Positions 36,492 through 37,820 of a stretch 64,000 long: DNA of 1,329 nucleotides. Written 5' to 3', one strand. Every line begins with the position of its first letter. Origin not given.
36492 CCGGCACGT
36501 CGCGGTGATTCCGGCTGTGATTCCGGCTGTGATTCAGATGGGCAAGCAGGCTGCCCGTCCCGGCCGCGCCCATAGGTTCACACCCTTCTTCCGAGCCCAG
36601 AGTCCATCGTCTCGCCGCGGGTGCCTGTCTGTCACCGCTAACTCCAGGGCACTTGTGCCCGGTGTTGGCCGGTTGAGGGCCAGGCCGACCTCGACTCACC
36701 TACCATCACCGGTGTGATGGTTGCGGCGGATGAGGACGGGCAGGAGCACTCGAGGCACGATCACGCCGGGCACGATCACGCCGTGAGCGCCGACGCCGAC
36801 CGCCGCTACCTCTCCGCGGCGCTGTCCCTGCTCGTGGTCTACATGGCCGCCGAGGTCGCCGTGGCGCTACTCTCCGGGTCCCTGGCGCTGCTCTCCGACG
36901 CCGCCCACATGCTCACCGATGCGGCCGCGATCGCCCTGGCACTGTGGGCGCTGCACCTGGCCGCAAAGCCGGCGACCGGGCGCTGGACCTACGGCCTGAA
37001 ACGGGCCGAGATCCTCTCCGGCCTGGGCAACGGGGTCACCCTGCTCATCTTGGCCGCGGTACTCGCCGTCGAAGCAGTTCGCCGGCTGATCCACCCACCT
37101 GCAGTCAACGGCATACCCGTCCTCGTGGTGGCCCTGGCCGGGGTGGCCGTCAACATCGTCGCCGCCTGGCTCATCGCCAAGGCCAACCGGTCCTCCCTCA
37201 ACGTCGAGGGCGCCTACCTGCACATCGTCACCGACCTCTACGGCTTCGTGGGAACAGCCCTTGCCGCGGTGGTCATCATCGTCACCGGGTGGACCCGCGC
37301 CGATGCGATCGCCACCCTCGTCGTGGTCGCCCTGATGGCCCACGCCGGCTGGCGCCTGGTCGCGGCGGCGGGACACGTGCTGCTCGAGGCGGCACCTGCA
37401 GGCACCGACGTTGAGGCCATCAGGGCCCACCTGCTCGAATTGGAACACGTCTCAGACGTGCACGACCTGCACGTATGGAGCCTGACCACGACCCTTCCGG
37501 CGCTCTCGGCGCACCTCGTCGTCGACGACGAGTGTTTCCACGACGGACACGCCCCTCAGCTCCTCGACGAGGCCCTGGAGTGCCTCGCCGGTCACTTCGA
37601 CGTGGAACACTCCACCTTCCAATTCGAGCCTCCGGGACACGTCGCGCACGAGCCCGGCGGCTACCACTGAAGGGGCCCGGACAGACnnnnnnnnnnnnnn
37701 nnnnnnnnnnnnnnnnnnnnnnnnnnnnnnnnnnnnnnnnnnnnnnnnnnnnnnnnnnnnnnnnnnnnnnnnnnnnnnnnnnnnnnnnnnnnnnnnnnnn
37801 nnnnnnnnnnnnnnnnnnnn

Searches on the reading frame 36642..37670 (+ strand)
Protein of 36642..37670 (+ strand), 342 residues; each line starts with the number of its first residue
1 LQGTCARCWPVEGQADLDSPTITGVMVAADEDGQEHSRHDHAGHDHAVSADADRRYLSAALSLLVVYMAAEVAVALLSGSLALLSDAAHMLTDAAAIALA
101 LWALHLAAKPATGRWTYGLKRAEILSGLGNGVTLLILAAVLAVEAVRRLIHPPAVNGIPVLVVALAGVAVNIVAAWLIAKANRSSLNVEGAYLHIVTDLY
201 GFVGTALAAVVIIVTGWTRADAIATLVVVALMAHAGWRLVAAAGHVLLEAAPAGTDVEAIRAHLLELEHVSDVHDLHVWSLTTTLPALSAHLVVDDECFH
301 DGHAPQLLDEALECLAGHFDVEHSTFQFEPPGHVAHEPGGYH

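Call 61: search_protein_families(library=pfam, proteins=[window:36642-37670:+], max_evalue=0.00001)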
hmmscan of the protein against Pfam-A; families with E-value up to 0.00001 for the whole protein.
window:36642-37670:+ (342 aa): 2 families
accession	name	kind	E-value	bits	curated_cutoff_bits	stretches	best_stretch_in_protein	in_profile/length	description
PF01545.26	Cation_efflux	-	4.8e-35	121.6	26.6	1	59-248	3-198/198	Cation efflux family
PF16916.11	ZT_dimer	-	6.9e-12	45.7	26.7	1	253-330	2-77/78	Dimerisation domain of Zinc Transporter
